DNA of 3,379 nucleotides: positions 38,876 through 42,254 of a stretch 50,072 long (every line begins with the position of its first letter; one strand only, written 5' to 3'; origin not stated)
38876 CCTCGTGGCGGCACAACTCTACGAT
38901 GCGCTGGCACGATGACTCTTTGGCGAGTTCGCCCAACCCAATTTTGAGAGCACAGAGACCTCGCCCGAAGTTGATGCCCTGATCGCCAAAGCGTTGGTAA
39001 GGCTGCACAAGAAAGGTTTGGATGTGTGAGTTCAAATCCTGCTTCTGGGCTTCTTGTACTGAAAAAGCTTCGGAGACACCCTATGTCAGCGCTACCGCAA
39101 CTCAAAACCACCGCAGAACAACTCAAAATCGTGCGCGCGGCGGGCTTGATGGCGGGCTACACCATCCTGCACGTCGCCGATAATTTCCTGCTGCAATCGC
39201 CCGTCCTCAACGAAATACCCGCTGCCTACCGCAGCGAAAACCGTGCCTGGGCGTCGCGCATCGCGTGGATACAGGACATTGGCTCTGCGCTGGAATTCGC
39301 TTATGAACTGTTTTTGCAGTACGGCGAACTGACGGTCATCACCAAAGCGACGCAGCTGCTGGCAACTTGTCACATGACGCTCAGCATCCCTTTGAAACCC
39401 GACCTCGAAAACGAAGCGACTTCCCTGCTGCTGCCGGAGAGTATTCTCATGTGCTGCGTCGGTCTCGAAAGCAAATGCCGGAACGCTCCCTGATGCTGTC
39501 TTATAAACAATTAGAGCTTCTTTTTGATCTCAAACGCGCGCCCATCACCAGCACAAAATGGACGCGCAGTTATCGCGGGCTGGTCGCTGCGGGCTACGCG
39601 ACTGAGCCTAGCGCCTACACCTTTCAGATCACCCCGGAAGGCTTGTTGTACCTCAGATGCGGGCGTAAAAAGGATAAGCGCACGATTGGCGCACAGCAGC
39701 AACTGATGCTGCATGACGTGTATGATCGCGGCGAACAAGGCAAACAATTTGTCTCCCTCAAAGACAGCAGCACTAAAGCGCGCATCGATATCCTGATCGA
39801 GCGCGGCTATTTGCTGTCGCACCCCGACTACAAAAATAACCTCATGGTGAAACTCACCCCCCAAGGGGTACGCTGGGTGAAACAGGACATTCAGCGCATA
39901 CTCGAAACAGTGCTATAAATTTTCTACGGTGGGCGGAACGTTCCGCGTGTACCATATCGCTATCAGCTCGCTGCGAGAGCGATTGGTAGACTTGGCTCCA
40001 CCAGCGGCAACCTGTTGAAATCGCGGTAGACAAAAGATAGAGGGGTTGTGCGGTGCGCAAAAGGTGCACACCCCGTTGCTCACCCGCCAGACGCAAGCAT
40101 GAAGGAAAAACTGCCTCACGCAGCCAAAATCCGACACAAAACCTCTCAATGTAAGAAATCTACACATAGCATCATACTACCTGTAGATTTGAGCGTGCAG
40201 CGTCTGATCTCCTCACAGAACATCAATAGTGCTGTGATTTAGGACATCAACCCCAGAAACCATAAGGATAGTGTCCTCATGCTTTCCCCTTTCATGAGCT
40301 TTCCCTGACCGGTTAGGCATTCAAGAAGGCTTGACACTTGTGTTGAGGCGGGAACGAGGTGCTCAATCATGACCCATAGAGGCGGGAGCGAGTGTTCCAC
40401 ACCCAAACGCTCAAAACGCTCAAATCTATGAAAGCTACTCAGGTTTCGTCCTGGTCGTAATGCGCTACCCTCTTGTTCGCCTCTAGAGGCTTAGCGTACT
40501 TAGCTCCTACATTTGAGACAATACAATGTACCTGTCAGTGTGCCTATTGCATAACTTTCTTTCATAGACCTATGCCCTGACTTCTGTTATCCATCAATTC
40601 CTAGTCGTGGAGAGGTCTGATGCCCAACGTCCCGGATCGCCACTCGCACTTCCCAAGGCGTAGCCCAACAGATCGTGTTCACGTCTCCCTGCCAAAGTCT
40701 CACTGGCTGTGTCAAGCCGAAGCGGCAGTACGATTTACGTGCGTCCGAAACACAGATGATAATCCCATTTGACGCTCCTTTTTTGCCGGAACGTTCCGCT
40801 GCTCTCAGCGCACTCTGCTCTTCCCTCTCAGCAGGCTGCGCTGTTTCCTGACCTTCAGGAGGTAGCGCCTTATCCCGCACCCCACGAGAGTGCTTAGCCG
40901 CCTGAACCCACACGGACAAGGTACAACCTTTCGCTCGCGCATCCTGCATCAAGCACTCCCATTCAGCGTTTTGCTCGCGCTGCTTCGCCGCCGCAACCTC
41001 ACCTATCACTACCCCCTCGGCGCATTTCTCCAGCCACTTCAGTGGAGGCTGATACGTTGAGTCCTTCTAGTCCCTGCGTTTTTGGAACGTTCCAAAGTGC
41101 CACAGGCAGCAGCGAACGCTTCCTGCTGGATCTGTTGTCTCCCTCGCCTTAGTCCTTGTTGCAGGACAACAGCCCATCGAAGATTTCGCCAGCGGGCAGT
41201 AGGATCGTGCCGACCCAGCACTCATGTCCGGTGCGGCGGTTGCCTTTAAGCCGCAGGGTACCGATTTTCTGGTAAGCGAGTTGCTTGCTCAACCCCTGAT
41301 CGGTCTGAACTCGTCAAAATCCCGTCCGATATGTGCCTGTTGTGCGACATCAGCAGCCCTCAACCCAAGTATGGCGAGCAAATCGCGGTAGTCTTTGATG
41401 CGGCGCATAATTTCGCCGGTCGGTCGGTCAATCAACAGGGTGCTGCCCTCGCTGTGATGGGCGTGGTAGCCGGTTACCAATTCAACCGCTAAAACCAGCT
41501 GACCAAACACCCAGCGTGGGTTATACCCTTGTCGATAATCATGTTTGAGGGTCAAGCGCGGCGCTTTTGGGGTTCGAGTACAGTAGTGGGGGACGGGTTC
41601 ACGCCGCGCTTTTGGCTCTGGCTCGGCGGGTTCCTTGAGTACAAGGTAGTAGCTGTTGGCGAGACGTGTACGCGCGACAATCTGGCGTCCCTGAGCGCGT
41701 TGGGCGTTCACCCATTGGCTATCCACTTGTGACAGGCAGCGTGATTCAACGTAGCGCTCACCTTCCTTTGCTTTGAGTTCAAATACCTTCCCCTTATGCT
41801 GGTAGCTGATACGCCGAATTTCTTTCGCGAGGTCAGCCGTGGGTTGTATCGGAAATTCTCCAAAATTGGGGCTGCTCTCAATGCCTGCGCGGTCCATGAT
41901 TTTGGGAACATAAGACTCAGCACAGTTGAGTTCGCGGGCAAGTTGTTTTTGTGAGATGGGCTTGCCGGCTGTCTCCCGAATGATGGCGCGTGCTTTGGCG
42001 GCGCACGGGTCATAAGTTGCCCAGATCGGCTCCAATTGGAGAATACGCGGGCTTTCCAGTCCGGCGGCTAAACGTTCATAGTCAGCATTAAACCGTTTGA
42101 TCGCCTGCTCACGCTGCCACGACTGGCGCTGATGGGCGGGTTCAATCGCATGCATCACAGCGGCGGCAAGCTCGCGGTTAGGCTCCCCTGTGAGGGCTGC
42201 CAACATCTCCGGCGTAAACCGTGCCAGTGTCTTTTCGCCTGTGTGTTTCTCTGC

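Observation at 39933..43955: Four perfect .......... palindromes (10-16 bp dyads) clustered within 4 kb around the primase gene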

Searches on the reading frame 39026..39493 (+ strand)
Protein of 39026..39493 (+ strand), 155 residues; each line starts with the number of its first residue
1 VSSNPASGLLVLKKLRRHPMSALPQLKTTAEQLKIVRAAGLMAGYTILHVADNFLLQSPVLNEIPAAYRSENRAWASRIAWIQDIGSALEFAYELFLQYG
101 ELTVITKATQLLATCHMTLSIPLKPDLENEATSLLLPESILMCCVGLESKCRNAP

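Call 12: search_protein_families(library=pfam, proteins=[window:39026-39493:+], max_evalue=0.01)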
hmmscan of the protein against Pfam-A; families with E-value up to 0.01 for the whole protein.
window:39026-39493:+ (155 aa): 0 families

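Call 26: search_protein_families(library=ncbifam, proteins=[window:39026-39493:+], max_evalue=1)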
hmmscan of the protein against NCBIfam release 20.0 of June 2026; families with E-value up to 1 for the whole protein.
window:39026-39493:+ (155 aa): 0 families

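Call 27: search_protein_families(library=phrogs, proteins=[window:39026-39493:+], max_evalue=0.1)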
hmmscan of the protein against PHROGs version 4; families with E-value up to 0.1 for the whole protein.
window:39026-39493:+ (155 aa): 0 families

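Call 90: search_protein_families(library=pfam, proteins=[window:39026-39490:+], max_evalue=10)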
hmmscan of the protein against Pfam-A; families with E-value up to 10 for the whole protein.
window:39026-39490:+ (155 aa): 0 families

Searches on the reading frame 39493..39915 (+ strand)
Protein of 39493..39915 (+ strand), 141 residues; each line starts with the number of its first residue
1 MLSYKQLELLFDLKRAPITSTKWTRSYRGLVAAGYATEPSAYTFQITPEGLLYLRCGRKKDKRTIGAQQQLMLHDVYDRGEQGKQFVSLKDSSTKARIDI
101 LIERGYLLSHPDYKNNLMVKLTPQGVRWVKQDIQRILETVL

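Call 90: search_protein_families(library=pfam, proteins=[window:39493-39915:+], max_evalue=10)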
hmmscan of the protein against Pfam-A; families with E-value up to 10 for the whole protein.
window:39493-39915:+ (141 aa): 3 families
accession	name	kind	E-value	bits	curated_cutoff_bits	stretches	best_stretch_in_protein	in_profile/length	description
PF25620.1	PhiKZ_MCP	-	0.036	12.6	27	1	61-119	540-596/635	Bacteriophage PhiKZ major capsid protein gp120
PF10557.15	Cullin_Nedd8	-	0.12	13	36.9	1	82-107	32-57/63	Cullin protein neddylation domain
PF14338.12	Mrr_N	-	0.12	13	29.5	1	22-53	55-84/87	Mrr N-terminal domain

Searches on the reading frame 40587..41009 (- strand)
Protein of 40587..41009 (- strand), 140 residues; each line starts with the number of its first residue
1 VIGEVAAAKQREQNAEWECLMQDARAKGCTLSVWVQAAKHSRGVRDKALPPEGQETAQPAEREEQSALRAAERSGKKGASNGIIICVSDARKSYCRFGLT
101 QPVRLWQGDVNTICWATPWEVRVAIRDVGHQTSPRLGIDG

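Call 12: search_protein_families(library=pfam, proteins=[window:40587-41009:-], max_evalue=0.01)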
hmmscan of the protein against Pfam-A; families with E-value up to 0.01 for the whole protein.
window:40587-41009:- (140 aa): 0 families

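Call 26: search_protein_families(library=ncbifam, proteins=[window:40587-41009:-], max_evalue=1)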
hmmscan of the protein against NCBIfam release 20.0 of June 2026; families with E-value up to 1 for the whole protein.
window:40587-41009:- (140 aa): 0 families

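Call 27: search_protein_families(library=phrogs, proteins=[window:40587-41009:-], max_evalue=0.1)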
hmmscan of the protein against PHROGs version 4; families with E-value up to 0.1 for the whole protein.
window:40587-41009:- (140 aa): 0 families

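Call 49: search_solved_structures(query=window:40587-41009:-, max_evalue=10)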
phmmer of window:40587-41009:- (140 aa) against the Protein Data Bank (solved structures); distinct sequences matched with E-value up to 10: 4.
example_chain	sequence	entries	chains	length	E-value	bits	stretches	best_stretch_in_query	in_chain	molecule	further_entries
8tm9_A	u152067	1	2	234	0.024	17.9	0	38-77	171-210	D_3_633_8x peptide bound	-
8tlp_A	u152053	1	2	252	0.038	17.3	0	39-77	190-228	D_3_633_8x, no peptide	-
7rkc_A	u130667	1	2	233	0.046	17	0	40-77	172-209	D_3_633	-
2rn7_A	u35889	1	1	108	0.57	13.4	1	9-69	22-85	IS629 orfA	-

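Call 54: search_protein_families(library=pfam, alignment_id=A3, max_evalue=0.05)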
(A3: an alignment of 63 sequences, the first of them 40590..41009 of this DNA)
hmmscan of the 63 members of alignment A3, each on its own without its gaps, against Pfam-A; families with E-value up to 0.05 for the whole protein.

A. member 1, window:40590-41009:- (140 aa): 0 families

B. families by the number of members that match (of 63 scanned): 2 families
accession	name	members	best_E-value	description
PF25620.1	PhiKZ_MCP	1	0.036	Bacteriophage PhiKZ major capsid protein gp120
PF16093.10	PAC4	1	0.043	Proteasome assembly chaperone 4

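Call 87: list_cluster_members(proteins=[window:40587-41009:-, window:39026-39493:+, window:43894-44073:-, window:43796-43957:-, window:39913-40167:-, window:40048-40242:+, window:41039-41221:-, window:44093-44281:+, window:40239-40406:-, window:48981-49220:-])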
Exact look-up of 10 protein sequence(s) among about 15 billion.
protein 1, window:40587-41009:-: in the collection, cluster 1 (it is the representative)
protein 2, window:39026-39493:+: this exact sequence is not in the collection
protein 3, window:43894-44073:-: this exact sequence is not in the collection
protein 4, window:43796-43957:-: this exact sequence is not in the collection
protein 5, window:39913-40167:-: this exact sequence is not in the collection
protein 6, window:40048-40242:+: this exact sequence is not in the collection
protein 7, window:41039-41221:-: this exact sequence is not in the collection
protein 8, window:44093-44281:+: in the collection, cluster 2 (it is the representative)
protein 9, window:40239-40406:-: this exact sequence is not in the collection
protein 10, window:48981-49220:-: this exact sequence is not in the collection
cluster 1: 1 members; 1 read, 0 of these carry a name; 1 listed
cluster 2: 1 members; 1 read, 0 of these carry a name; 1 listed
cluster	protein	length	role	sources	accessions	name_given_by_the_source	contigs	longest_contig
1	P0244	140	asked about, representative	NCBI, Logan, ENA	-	-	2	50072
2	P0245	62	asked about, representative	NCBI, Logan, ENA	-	-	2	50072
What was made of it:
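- The gene caller does call a 140-aa ORF in the region (call 87).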

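Call 88: find_encoding_contigs(protein=P0244, flank=10000, max_places=10)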
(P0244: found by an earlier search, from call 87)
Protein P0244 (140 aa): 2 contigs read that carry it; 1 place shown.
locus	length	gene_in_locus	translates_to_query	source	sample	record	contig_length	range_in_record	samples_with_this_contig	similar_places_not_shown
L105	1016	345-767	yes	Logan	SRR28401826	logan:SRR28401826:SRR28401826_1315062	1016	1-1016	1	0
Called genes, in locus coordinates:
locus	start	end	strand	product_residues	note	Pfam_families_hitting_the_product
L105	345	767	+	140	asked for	-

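Call 90: search_protein_families(library=pfam, proteins=[window:40590-41009:-], max_evalue=10)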
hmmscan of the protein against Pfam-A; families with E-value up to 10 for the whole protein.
window:40590-41009:- (140 aa): 1 family
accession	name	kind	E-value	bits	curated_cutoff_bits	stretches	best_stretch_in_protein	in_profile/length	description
PF08671.16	SinI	-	0.089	13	31.4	1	16-28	4-16/28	Anti-repressor SinI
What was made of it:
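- Tried and rejected: Pfam, NCBIfam and PHROGs gave no family for the small ORFs (calls 12, 26, 27, 54, 90).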

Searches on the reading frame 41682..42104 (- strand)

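Call 90: search_protein_families(library=pfam, proteins=[window:41682-42104:-], max_evalue=10)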
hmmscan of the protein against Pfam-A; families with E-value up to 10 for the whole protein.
window:41682-42104:- (141 aa): 2 families
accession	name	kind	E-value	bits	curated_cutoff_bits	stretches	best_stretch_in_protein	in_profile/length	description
PF04545.22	Sigma70_r4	-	0.049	13.6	24.1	1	37-73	8-44/50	Sigma-70, region 4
PF04218.19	CENP-B_N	-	0.06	13.4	21.2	1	40-71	14-44/53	CENP-B N-terminal DNA-binding domain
